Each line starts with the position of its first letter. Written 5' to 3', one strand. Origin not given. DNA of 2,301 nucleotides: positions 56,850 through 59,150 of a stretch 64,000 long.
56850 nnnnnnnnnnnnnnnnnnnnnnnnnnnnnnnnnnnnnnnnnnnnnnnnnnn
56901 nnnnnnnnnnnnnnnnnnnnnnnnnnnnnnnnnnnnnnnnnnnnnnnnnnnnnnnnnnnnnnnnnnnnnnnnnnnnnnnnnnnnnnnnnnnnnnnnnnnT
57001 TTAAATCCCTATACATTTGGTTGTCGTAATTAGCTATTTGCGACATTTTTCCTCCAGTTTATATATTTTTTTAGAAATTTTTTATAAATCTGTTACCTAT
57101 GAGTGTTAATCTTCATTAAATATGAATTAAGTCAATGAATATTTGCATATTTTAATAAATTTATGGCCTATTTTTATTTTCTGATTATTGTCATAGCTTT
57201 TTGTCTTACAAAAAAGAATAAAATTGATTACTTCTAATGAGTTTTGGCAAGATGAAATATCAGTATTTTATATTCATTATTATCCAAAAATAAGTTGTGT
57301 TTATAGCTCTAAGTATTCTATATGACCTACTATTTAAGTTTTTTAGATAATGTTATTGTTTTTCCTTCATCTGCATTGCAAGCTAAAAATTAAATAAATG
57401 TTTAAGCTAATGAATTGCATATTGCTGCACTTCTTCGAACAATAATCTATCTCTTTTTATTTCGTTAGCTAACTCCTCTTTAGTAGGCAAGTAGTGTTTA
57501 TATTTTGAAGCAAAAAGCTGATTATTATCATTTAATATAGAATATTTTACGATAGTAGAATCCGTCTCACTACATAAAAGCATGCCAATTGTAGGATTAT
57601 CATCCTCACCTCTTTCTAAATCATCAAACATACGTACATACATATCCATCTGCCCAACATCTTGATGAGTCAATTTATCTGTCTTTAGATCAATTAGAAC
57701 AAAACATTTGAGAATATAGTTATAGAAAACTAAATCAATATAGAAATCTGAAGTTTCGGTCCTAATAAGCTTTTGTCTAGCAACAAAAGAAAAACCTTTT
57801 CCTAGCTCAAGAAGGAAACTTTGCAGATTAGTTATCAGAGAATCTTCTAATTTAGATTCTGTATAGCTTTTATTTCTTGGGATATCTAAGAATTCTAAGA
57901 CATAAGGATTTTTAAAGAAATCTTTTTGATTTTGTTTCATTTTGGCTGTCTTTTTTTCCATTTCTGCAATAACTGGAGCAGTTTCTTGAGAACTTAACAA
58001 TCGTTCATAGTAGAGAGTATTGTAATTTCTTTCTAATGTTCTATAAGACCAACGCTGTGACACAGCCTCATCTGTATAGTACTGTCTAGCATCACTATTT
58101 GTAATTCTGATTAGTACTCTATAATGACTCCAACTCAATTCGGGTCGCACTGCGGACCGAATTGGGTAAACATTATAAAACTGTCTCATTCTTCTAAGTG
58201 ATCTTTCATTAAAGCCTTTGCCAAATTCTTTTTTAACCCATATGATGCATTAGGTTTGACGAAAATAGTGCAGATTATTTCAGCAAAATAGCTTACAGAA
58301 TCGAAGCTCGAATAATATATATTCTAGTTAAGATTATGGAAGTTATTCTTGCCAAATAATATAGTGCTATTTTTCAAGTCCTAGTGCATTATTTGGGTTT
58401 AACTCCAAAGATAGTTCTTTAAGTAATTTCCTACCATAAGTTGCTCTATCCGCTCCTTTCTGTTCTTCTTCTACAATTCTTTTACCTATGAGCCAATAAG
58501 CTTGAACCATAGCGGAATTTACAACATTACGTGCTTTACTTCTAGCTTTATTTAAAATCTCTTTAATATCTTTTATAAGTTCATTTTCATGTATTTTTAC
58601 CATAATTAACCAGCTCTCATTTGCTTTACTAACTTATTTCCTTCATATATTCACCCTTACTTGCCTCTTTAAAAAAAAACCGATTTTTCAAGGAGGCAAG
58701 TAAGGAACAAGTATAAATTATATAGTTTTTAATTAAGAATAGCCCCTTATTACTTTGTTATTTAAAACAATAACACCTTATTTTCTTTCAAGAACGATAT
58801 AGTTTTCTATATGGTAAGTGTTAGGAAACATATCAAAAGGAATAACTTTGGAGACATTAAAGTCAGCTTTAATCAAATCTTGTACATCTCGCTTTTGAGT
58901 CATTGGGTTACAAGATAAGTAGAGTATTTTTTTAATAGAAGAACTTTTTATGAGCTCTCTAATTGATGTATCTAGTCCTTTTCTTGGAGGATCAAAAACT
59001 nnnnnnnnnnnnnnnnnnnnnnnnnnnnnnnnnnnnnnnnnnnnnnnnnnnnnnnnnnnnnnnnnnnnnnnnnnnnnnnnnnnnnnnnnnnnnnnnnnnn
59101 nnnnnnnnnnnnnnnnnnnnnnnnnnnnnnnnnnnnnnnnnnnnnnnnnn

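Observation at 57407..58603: Precise disruption of a YhcG/DUF1016 PDDEXK nuclease gene by the MITE, with a clean empty-site reconstruction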

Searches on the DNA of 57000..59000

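Call 14: search_rna_families(source=window, start=57000, end=59000, threshold=evalue, max_evalue=1)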
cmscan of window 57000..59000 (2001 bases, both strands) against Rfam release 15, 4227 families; matches with E-value up to 1: 7.
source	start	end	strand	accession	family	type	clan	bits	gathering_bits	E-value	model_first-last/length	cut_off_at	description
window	58612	58728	+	RF03922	MIR2119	Gene; miRNA;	-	31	73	0.13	1-188/188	no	MIR2119 microRNA precursor family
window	58261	58373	+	RF00865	MIR169_5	Gene; miRNA;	CL00098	23.5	44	0.11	1-129/129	no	MIR169_5 microRNA precursor family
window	58655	58705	+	RF04262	MIR1319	Gene; miRNA;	-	22.1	116.6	0.58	1-119/119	no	MIR1319 microRNA precursor family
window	58642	58717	-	RF03940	MIR9563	Gene; miRNA;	-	21.7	90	0.5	1-127/127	no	MIR9563 microRNA precursor family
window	58654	58706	+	RF03664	MIR6288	Gene; miRNA;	-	21.6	74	0.38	1-92/92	no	MIR6288 microRNA precursor family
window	58653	58707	+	RF04210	MIR8643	Gene; miRNA;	-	21.1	135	0.37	1-150/150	no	MIR8643 microRNA precursor family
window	58654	58706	-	RF03664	MIR6288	Gene; miRNA;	-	20.2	74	0.93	1-92/92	no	MIR6288 microRNA precursor family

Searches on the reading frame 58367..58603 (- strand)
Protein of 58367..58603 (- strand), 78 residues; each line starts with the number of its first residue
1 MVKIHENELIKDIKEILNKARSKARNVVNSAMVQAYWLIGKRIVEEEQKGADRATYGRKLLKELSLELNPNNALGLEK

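Call 35: find_encoding_contigs(protein=window:58367-58603:-, flank=3000, max_places=6)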
Protein window:58367-58603:- (78 aa): no gene with exactly this product is on record in the collection.
